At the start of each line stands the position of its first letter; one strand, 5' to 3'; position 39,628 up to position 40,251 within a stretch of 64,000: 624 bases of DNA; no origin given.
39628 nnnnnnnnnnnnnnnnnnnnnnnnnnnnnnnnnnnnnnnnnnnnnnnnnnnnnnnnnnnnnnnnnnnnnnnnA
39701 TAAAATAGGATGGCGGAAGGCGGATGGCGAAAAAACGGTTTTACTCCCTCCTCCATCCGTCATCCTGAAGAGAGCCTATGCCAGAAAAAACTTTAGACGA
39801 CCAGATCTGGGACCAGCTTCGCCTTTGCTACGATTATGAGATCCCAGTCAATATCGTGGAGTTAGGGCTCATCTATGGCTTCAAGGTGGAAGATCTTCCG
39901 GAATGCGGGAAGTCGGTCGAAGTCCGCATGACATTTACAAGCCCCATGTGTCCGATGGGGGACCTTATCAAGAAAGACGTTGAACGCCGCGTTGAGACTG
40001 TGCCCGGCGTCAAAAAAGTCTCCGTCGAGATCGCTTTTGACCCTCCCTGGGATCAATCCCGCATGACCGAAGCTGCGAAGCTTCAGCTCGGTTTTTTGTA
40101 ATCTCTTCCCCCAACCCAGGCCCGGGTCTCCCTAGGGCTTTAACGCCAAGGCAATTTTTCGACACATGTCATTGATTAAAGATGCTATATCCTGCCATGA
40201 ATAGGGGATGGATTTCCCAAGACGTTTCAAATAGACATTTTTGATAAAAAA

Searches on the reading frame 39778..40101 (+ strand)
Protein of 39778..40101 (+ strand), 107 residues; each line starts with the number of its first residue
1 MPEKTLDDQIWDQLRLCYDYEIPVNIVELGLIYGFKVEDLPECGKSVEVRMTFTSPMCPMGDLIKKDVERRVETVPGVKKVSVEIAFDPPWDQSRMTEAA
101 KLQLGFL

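Call 95: search_protein_families(library=pfam, proteins=[window:39778-40101:+])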
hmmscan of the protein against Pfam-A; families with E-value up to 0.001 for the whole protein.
window:39778-40101:+ (107 aa): 1 family
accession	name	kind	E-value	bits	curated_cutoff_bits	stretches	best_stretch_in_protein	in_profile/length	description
PF01883.24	FeS_assembly_P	-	5.3e-16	59.1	23.5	1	8-83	2-71/73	Iron-sulfur cluster assembly protein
